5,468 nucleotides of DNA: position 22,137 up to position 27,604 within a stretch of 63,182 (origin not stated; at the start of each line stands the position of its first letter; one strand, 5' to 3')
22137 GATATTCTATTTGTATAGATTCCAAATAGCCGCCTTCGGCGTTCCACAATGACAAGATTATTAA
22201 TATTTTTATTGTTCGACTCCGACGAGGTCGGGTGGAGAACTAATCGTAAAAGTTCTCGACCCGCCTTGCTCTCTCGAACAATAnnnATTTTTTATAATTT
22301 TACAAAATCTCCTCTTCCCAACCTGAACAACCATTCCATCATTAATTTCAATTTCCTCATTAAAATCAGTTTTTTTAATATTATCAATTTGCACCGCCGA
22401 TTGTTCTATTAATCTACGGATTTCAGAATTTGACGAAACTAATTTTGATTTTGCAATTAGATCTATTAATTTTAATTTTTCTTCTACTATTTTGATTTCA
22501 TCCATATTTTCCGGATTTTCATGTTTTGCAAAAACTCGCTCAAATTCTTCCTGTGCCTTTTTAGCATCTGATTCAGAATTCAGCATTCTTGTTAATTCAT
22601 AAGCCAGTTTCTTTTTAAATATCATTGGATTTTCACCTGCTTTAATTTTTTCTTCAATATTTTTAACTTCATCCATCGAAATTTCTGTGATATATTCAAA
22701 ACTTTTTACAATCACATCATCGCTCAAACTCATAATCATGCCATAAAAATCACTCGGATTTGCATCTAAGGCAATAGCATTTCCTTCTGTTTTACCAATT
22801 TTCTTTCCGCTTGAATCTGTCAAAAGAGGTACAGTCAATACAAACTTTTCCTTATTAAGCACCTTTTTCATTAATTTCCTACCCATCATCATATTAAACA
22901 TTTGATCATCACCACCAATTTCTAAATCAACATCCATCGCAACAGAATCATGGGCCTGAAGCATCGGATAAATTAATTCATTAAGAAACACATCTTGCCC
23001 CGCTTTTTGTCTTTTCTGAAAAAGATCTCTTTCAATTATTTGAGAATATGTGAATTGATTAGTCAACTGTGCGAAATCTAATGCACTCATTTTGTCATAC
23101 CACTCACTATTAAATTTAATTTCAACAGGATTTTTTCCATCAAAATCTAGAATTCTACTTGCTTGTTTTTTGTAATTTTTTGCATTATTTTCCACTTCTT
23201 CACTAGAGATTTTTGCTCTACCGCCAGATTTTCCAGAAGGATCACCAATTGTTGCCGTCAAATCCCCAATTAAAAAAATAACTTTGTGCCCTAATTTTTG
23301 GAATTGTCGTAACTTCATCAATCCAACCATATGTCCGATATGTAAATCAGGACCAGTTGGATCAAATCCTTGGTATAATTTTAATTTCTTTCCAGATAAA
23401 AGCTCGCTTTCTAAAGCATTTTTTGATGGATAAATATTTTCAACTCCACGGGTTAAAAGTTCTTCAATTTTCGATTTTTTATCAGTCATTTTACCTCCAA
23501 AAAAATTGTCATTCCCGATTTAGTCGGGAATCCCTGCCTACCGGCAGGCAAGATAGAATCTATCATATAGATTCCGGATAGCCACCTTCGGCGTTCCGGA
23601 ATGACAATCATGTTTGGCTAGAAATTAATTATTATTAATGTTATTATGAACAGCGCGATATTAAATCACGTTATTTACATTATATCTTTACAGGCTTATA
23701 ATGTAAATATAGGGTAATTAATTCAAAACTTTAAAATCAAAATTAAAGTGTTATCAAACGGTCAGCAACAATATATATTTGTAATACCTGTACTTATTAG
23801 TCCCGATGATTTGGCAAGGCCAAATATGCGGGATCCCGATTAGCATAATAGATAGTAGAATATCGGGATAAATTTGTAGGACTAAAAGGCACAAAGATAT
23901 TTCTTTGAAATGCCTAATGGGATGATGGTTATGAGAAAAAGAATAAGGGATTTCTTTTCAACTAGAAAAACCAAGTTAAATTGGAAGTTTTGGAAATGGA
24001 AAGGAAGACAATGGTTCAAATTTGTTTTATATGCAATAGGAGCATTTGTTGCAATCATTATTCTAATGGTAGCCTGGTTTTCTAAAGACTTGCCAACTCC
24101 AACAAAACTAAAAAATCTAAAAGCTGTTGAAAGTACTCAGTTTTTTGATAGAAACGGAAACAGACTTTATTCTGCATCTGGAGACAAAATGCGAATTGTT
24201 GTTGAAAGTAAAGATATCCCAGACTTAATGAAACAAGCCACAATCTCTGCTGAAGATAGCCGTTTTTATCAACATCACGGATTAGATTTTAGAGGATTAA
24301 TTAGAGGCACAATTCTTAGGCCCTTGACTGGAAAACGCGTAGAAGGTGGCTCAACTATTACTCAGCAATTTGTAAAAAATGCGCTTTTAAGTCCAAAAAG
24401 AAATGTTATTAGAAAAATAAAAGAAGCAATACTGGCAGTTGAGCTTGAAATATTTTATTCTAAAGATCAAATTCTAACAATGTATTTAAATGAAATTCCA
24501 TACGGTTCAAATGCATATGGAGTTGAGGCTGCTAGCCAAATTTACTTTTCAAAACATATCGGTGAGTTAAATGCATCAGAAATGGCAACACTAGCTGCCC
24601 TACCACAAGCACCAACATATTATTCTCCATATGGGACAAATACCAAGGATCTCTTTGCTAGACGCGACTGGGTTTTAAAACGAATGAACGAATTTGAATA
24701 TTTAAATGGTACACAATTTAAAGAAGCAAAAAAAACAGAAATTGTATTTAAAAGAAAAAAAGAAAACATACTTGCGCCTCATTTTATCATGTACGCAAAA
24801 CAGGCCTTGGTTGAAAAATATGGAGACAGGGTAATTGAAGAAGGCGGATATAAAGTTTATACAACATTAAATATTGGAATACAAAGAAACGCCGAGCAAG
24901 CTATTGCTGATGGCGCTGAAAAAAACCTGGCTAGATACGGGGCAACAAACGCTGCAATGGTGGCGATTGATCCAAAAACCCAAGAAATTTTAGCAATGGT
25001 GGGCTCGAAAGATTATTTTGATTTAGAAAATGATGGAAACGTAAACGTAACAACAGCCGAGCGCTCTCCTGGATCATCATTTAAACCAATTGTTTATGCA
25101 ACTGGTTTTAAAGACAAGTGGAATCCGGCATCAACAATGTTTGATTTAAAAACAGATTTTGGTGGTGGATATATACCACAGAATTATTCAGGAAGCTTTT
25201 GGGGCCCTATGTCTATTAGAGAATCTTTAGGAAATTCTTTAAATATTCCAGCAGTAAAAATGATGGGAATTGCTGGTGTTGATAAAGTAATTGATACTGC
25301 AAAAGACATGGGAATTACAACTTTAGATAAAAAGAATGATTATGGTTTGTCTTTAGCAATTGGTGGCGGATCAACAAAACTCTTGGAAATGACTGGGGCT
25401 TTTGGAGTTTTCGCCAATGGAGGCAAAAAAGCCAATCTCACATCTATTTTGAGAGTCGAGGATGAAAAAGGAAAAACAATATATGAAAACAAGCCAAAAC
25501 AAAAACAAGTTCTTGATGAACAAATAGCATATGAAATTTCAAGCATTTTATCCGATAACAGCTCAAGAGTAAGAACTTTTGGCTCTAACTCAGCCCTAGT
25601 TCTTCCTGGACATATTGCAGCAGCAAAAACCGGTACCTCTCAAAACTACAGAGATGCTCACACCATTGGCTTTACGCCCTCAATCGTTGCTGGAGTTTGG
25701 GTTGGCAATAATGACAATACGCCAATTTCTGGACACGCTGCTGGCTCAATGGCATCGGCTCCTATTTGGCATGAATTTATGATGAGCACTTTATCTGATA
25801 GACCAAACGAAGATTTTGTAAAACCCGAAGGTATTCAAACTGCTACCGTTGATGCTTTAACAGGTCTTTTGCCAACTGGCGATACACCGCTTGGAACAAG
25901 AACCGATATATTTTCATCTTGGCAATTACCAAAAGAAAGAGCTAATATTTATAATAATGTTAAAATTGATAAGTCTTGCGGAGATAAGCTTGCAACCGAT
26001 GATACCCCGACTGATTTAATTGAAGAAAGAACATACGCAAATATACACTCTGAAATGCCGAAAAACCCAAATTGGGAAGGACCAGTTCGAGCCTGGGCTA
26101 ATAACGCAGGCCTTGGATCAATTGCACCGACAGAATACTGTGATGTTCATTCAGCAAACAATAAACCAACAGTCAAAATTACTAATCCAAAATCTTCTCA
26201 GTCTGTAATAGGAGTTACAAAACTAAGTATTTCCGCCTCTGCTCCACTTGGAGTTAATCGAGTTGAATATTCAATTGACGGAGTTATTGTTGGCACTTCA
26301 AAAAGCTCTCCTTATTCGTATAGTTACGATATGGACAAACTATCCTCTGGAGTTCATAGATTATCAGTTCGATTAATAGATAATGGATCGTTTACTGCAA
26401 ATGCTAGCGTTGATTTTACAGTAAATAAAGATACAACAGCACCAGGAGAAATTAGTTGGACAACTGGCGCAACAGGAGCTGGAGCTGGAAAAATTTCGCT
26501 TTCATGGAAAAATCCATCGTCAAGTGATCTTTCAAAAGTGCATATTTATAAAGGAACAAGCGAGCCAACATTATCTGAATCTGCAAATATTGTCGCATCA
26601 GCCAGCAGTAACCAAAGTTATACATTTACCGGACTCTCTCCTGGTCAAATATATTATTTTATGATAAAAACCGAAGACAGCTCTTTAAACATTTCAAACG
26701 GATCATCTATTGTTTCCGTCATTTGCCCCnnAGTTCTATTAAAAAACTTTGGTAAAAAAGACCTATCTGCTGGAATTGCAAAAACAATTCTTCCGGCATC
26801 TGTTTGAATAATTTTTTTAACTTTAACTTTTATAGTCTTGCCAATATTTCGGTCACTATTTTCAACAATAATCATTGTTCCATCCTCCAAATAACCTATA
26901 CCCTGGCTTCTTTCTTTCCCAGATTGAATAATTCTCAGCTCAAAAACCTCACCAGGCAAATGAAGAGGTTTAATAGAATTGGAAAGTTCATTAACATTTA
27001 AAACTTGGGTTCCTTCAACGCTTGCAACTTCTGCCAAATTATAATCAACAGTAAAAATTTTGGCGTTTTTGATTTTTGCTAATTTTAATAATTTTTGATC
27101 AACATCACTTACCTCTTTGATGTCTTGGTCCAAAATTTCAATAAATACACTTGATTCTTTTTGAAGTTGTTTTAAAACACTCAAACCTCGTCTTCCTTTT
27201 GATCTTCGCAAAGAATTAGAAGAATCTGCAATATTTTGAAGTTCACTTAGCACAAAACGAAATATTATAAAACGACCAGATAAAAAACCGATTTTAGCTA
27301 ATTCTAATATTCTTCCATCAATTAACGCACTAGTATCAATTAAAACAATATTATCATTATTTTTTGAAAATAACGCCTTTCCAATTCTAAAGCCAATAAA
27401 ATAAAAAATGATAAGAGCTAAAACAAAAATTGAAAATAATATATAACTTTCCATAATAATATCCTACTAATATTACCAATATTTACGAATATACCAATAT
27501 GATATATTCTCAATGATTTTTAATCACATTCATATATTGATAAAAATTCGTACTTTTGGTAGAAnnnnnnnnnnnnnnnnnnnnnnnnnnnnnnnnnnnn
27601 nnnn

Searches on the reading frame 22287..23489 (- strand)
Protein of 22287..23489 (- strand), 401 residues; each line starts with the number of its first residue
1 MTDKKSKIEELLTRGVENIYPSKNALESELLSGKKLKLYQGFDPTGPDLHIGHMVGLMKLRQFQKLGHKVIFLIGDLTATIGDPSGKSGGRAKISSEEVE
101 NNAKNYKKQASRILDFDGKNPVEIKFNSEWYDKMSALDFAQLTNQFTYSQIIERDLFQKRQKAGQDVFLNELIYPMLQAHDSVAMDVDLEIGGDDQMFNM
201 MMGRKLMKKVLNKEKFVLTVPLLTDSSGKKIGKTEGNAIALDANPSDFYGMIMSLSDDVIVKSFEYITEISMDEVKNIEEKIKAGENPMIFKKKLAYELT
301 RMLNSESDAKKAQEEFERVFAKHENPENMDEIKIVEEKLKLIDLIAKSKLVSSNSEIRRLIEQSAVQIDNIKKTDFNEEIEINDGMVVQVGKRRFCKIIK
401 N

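Call 65: search_protein_families(library=pfam, proteins=[window:22287-23489:-], max_evalue=0.0001)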
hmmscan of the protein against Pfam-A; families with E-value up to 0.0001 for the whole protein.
window:22287-23489:- (401 aa): 2 families
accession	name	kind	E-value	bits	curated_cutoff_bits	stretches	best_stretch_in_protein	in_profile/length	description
PF00579.31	tRNA-synt_1b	-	3.3e-68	230.6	21.1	1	34-320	4-291/292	tRNA synthetases class I (W and Y)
PF22421.1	SYY_C-terminal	-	5.2e-07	29.9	27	1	327-396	7-81/83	Tyrosine--tRNA ligase SYY-like C-terminal domain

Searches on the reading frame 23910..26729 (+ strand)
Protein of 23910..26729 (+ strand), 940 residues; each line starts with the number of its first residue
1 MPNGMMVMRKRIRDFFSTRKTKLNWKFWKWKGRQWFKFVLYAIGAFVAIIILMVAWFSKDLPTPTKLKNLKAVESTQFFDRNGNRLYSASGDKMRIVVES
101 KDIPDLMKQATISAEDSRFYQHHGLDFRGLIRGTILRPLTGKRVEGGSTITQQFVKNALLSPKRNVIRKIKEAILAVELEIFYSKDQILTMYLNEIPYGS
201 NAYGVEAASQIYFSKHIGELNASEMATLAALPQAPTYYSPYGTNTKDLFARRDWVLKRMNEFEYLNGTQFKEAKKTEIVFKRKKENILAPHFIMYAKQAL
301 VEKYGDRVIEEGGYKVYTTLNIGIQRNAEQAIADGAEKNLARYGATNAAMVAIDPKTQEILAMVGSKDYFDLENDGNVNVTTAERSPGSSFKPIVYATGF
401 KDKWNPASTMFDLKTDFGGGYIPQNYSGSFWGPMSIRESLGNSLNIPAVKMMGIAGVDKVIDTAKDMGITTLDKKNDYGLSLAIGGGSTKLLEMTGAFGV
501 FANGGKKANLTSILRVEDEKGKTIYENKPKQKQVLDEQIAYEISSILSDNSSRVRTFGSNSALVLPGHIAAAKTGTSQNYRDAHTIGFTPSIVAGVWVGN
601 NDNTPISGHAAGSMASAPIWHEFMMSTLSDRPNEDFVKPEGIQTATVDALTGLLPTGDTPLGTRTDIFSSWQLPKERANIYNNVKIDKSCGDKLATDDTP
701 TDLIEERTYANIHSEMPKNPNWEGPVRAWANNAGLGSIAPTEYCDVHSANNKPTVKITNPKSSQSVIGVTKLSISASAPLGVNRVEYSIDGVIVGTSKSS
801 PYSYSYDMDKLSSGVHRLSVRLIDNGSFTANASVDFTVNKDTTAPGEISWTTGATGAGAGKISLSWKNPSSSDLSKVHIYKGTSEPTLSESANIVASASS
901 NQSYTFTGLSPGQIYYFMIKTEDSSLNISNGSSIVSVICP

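Call 22: search_protein_families(library=pfam, proteins=[window:23910-26729:+], max_evalue=0.001)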
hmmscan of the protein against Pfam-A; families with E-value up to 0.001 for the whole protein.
window:23910-26729:+ (940 aa): 5 families
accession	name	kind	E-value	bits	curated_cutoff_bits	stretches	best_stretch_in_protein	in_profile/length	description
PF00912.28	Transgly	-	5.1e-59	199.1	27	1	87-259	6-177/178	Transglycosylase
PF00905.27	Transpeptidase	-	2e-22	80.2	22.1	1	349-622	2-296/299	Penicillin binding protein transpeptidase domain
PF17957.7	Big_7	-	1.5e-14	54.9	24.1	1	753-820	1-70/70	Bacterial Ig domain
PF00041.27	fn3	-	1.5e-05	25.6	25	1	857-922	11-69/84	Fibronectin type III domain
PF16656.11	Pur_ac_phosph_N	-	0.00029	21.8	30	0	859-924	12-83/93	Purple acid Phosphatase, N-terminal domain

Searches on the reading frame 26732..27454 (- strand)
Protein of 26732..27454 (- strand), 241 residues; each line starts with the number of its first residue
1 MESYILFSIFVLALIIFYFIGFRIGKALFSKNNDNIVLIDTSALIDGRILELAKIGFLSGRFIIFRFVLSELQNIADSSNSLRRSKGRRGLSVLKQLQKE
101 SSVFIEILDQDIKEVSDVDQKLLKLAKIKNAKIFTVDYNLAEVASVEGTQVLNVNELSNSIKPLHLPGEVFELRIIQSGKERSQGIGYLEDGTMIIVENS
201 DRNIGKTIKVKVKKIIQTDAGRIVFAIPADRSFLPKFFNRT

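Call 22: search_protein_families(library=pfam, proteins=[window:26732-27454:-], max_evalue=0.001)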
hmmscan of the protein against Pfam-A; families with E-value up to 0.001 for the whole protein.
window:26732-27454:- (241 aa): 2 families
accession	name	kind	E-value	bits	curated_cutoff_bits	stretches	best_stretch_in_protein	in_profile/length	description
PF01938.26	TRAM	-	2e-06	28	21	1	168-215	5-51/61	TRAM domain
PF01850.27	PIN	-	0.00015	22.8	23.6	1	37-144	1-118/120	PIN domain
